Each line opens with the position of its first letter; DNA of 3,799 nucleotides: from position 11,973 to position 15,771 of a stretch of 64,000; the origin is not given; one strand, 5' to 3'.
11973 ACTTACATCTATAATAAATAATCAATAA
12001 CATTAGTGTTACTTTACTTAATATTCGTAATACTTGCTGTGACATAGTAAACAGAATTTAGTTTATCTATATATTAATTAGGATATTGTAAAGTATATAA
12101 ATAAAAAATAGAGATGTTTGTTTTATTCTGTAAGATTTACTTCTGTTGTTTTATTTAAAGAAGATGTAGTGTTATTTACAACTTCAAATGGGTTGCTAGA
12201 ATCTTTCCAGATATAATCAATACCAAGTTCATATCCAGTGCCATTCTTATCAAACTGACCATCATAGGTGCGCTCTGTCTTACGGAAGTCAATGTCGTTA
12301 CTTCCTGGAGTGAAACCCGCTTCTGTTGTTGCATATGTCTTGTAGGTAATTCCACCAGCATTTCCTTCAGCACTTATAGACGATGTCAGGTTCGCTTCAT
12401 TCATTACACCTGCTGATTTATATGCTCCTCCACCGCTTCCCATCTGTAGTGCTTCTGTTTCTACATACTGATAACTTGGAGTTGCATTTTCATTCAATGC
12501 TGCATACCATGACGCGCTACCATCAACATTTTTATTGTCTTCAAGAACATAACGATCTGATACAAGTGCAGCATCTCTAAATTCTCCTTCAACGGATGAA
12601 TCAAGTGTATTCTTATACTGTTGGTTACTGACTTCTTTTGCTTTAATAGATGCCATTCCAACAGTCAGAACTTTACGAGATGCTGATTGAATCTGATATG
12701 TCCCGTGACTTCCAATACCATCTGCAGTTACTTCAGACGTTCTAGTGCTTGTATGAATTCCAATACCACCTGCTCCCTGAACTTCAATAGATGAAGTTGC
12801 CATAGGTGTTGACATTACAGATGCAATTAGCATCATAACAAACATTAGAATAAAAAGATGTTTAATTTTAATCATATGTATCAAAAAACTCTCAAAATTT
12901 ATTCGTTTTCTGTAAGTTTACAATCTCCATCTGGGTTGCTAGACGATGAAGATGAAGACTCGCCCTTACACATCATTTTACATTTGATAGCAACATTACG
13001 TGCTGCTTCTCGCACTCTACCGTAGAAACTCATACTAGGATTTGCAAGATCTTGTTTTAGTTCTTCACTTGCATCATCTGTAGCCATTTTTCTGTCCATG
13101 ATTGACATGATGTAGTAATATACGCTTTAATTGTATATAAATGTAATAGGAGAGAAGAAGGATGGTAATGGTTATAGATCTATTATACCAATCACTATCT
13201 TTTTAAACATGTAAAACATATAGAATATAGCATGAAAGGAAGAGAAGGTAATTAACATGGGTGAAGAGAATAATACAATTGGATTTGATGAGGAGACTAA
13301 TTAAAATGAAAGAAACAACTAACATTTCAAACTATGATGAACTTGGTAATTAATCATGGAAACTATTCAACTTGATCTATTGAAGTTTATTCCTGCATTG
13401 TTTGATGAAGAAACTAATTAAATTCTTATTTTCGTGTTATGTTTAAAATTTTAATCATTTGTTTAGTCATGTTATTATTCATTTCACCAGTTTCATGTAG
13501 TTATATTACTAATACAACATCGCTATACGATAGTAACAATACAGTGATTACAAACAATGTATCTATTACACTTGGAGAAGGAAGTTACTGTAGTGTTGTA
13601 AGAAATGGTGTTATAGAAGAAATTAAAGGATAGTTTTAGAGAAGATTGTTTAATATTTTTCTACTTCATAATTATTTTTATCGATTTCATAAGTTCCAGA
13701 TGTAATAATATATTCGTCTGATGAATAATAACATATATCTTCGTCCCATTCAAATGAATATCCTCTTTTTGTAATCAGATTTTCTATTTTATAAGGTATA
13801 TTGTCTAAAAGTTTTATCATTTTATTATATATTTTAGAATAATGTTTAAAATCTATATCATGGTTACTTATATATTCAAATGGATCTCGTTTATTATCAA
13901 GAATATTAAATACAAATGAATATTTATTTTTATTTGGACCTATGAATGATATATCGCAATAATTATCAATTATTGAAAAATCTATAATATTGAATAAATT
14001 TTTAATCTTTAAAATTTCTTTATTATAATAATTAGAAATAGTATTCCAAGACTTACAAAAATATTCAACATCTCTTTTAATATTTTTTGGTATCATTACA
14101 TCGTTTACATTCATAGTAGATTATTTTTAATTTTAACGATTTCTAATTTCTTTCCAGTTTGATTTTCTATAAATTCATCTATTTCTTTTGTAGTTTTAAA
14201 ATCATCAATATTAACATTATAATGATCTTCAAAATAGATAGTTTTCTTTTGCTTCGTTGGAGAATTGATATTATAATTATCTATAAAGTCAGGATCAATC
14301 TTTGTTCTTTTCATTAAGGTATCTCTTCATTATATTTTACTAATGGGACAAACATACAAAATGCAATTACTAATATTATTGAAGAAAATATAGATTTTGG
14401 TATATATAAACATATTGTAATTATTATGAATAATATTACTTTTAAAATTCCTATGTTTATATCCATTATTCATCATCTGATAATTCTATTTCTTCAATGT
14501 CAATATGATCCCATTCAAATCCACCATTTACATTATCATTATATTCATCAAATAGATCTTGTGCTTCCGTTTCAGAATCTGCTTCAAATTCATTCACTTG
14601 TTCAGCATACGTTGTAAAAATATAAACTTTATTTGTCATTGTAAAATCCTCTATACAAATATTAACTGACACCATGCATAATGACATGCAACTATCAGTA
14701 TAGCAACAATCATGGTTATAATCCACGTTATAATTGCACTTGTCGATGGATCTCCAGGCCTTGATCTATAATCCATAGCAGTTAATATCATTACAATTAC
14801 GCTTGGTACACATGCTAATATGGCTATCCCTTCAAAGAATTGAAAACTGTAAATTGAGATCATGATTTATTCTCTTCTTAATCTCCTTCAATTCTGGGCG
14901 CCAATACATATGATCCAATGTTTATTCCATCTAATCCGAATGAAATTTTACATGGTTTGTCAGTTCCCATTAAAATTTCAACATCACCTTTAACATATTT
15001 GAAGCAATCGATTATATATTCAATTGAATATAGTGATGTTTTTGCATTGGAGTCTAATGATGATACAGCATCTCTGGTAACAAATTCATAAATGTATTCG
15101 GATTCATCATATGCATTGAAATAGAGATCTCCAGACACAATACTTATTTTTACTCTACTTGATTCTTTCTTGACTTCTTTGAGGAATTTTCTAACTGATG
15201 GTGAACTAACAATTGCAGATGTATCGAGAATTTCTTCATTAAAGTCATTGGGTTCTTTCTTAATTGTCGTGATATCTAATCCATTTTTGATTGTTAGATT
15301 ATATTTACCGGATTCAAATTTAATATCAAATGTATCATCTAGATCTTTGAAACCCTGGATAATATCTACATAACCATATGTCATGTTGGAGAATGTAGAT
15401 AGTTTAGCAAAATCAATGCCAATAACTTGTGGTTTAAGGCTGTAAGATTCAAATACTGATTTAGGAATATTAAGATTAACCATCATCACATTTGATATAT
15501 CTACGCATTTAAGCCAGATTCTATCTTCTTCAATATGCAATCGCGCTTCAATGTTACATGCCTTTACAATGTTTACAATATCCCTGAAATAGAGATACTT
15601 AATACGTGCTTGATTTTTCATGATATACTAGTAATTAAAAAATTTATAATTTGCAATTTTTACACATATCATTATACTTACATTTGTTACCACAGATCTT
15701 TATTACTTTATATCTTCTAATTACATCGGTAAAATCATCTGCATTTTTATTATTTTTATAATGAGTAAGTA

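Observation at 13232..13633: Tandem array of four micropeptide genes sharing a C-terminal (F/Y)DE(E/L)(T/G)N-stop, followed by a secreted protein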

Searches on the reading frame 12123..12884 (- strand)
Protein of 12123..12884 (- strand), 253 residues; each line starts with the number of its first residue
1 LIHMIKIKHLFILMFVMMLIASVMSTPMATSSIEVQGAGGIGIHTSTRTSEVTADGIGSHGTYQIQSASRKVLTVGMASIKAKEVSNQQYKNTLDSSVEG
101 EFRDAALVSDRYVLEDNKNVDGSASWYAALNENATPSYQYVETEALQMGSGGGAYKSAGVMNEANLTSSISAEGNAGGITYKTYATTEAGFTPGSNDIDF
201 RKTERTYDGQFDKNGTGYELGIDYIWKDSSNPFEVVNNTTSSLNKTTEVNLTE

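Call 8: search_protein_families(library=pfam, proteins=[window:12123-12884:-], max_evalue=0.01)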
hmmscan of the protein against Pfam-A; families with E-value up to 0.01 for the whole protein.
window:12123-12884:- (253 aa): 0 families

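Call 10: find_related_loci(query=window:12123-12884:-, collection=viral_contigs, flank=5000)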
Query window:12123-12884:- (253 aa) in viral_contigs; peptide patterns used: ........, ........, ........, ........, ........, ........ (x = any residue, [..] = any of these).
6 stretches matched a pattern, but none encodes a relative of the query by tblastn (E <= 1e-3).

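Call 24: find_homologous_proteins(query=window:12123-12884:-)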
Query window:12123-12884:- (253 aa): 3 proteins with E <= 0.001 among 360 candidates.
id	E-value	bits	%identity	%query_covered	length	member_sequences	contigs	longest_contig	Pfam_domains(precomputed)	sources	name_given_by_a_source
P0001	1.1e-156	537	100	99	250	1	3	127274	-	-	-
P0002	4.9e-94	332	65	97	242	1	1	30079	-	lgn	-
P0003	1.2e-44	171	44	93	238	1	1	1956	-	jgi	jgi:hypothetical protein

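Call 26: find_encoding_contigs(protein=P0002, flank=6000)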
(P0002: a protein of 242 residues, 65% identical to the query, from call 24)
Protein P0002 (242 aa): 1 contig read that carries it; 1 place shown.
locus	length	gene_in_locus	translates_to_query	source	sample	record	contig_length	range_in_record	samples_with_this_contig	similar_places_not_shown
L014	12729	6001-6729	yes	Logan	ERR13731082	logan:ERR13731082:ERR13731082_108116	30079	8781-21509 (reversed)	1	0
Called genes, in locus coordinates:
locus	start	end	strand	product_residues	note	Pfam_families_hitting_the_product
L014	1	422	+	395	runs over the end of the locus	-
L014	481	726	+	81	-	-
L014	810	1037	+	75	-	-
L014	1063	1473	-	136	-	PF00075:RNase_H (weak), PF13456:RVT_3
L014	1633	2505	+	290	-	-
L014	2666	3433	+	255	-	-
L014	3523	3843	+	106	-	-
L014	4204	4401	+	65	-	-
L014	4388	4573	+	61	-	-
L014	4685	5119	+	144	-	PF05869:Dam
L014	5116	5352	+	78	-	-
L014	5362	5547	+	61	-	-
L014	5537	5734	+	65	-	-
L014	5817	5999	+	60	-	-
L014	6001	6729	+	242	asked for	-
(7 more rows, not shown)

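Call 27: find_encoding_contigs(protein=P0003, flank=6000)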
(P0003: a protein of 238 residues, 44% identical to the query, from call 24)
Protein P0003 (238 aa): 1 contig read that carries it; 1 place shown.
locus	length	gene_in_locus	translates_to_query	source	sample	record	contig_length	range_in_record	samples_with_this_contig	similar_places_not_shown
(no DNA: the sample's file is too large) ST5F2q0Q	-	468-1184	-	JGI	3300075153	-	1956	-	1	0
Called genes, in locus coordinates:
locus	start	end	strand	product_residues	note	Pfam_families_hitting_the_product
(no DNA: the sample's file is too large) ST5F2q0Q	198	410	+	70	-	-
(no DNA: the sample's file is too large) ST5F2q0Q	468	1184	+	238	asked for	-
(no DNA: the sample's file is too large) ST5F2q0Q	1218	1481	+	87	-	PF14216:DUF4326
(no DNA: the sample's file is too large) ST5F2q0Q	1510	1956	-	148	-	?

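Call 36: find_related_loci(query=A1, collection=metagenome_contigs, flank=5000)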
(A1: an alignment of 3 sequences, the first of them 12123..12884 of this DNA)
Query A1 (253 aa) in metagenome_contigs; peptide patterns used: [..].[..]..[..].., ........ (x = any residue, [..] = any of these).
185 stretches matched a pattern, but none encodes a relative of the query by tblastn (E <= 1e-3).

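Call 49: find_related_loci(query=A1, collection=genome_contigs, flank=5000)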
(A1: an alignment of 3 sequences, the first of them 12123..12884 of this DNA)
Query A1 (253 aa) in genome_contigs; peptide patterns used: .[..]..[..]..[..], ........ (x = any residue, [..] = any of these).
95 stretches matched a pattern, but none encodes a relative of the query by tblastn (E <= 1e-3).

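Call 74: search_protein_families(library=phrogs, proteins=[window:12123-12884:-], max_evalue=0.01)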
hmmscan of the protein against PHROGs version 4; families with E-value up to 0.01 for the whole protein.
window:12123-12884:- (253 aa): 0 families

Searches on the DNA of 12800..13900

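Call 22: search_rna_families(source=window, start=12800, end=13900, threshold=evalue, max_evalue=1)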
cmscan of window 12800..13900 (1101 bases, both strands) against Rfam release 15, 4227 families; matches with E-value up to 1: 1.
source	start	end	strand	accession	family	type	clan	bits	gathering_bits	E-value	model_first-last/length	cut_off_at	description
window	12844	12885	-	RF02350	psRNA6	Gene; sRNA;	-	17.6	60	0.018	1-333/333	no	Nitrosomonas sRNA psRNA6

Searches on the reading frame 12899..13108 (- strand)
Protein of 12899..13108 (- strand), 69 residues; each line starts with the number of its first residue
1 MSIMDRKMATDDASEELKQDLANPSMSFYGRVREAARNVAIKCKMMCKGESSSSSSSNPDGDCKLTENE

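Call 8: search_protein_families(library=pfam, proteins=[window:12899-13108:-], max_evalue=0.01)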
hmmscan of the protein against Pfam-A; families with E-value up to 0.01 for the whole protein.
window:12899-13108:- (69 aa): 0 families

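Call 29: find_homologous_proteins(query=window:12899-13108:-, max_evalue=0.01)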
Query window:12899-13108:- (69 aa): 1 proteins with E <= 0.01 among 1 candidates.
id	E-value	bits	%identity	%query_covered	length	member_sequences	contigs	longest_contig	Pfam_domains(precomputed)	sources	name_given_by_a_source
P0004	1.6e-32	127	100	90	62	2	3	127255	-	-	-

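Call 74: search_protein_families(library=phrogs, proteins=[window:12899-13108:-], max_evalue=0.01)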
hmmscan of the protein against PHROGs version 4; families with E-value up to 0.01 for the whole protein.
window:12899-13108:- (69 aa): 0 families

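Call 76: find_encoding_contigs(protein=P0006, flank=1500, max_places=6)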
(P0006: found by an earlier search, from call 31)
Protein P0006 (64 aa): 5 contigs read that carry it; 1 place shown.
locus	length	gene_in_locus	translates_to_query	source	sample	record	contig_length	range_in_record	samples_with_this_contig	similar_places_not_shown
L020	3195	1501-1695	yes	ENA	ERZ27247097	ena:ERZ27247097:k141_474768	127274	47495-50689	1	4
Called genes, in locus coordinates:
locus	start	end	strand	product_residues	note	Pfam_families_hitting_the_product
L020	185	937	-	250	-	-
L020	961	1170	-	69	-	-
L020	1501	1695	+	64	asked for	-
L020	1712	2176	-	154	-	-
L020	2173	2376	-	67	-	-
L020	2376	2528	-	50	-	-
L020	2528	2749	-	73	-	-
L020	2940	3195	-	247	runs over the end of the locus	PF00705:PCNA_N (weak)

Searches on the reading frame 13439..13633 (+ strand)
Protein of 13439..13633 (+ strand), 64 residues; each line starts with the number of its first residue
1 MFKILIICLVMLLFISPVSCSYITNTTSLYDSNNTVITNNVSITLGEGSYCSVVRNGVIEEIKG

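Call 8: search_protein_families(library=pfam, proteins=[window:13439-13633:+], max_evalue=0.01)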
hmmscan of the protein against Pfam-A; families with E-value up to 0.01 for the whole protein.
window:13439-13633:+ (64 aa): 0 families

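Call 31: list_cluster_members(proteins=[P0004, P0001, window:13439-13633:+, window:13650-14114:-, window:14111-14314:-])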
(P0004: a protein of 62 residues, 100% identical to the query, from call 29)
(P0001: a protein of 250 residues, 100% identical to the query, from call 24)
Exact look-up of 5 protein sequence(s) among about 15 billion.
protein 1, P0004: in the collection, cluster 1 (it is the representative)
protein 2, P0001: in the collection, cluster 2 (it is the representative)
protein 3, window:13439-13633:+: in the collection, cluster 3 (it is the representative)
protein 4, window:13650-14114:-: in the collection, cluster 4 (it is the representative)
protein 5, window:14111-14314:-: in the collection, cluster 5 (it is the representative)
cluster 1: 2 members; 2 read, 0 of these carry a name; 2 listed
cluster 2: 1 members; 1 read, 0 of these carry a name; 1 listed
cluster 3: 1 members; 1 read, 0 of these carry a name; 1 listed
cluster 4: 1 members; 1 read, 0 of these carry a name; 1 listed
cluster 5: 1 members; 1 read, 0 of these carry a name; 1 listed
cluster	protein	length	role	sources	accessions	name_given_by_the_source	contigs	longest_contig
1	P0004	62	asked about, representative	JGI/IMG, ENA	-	-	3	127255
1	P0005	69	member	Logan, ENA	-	-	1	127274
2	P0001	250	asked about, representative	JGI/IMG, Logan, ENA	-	-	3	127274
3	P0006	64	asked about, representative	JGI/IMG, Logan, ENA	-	-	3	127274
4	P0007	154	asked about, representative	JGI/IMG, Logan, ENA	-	-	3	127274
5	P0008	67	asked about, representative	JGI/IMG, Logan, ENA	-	-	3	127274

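Call 32: find_related_loci(query=window:13439-13633:+, collection=viral_contigs, flank=4000)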
Query window:13439-13633:+ (64 aa) in viral_contigs; peptide patterns used: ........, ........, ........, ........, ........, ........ (x = any residue, [..] = any of these).
87 stretches matched a pattern, but none encodes a relative of the query by tblastn (E <= 1e-3).

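Call 34: find_related_loci(query=window:13439-13633:+, collection=metagenome_contigs, flank=3000)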
Query window:13439-13633:+ (64 aa) in metagenome_contigs; peptide patterns used: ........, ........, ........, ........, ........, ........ (x = any residue, [..] = any of these).
597 stretches matched a pattern, but none encodes a relative of the query by tblastn (E <= 1e-3).

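Call 74: search_protein_families(library=phrogs, proteins=[window:13439-13633:+], max_evalue=0.01)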
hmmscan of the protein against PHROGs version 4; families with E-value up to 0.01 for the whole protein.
window:13439-13633:+ (64 aa): 1 family
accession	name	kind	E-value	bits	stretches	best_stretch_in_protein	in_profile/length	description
phrog_4189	-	unknown function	0.0079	17.7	1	3-44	6-51/71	-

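Call 75: find_homologous_proteins(query=window:13439-13633:+, max_evalue=0.1)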
Query window:13439-13633:+ (64 aa): 1 proteins with E <= 0.1 among 1 candidates.
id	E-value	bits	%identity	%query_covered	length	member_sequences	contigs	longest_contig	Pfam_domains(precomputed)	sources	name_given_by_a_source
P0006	1.3e-32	127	100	100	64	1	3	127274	-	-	-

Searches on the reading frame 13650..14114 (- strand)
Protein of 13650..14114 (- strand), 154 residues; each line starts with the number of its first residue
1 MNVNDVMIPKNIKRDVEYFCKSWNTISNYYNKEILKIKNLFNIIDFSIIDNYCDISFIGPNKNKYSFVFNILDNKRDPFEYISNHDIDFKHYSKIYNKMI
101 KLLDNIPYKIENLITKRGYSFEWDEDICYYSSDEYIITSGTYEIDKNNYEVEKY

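Call 8: search_protein_families(library=pfam, proteins=[window:13650-14114:-], max_evalue=0.01)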
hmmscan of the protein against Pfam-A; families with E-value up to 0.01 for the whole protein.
window:13650-14114:- (154 aa): 0 families

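Call 9: find_related_loci(query=window:13650-14114:-, collection=viral_contigs, flank=5000)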
Query window:13650-14114:- (154 aa) in viral_contigs; peptide patterns used: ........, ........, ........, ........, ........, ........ (x = any residue, [..] = any of these).
14 stretches matched a pattern, but none encodes a relative of the query by tblastn (E <= 1e-3).

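Call 33: search_protein_representatives(protein=window:13650-14114:-)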
Query: 154 residues. Proteins with E-value up to 0.001 (for the whole library): 3; up to 1e-10: 1; up to 1e-30: 1. The best 3 are listed.
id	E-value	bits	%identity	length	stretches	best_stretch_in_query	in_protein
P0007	5.1e-96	335.4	100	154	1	1-154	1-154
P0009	5.3e-08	49.4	27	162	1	6-152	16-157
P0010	2.3e-04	37.6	33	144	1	16-152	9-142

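Call 50: find_encoding_contigs(protein=P0010, flank=4000)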
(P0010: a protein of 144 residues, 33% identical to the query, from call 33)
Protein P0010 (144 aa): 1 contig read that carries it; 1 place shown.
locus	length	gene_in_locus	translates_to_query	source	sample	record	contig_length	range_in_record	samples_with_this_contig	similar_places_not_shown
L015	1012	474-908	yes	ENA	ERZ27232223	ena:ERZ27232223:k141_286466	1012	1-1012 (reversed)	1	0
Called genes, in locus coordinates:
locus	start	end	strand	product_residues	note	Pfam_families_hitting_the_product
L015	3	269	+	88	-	?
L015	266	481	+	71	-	-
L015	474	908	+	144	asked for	-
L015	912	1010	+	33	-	?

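Call 51: find_encoding_contigs(protein=P0009, flank=4000)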
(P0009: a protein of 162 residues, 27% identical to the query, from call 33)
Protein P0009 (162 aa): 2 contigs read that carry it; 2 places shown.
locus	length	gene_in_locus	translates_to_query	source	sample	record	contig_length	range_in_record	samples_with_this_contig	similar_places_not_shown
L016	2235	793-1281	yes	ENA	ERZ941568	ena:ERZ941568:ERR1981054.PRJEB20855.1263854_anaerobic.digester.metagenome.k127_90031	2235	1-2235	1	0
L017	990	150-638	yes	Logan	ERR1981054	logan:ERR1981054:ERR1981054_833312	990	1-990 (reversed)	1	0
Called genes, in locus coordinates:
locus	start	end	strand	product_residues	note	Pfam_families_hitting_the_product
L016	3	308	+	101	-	?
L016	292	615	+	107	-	-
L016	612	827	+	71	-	-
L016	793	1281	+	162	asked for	-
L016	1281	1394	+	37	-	-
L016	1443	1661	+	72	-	-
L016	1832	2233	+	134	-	?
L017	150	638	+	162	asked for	-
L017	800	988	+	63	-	?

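Call 74: search_protein_families(library=phrogs, proteins=[window:13650-14114:-], max_evalue=0.01)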
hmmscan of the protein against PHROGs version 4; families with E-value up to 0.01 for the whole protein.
window:13650-14114:- (154 aa): 0 families

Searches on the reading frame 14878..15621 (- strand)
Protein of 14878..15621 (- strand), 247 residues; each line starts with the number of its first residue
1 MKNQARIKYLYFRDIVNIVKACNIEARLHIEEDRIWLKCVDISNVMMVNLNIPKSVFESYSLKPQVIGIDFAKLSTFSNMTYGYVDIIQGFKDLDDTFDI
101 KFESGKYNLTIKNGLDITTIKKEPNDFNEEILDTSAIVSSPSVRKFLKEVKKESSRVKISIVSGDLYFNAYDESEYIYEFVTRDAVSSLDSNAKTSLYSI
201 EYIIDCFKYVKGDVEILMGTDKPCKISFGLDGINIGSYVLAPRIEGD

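Call 8: search_protein_families(library=pfam, proteins=[window:14878-15621:-], max_evalue=0.01)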
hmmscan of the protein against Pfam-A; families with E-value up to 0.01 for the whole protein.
window:14878-15621:- (247 aa): 1 family
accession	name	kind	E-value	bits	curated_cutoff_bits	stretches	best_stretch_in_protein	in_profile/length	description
PF00705.23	PCNA_N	-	2.3e-06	27.8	20.3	1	12-121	12-122/127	Proliferating cell nuclear antigen, N-terminal domain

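Call 14: find_related_loci(query=window:14878-15621:-, collection=viral_contigs, flank=6000)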
Query window:14878-15621:- (247 aa) in viral_contigs; peptide patterns used: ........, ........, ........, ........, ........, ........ (x = any residue, [..] = any of these).
3 stretches matched a pattern, but none encodes a relative of the query by tblastn (E <= 1e-3).
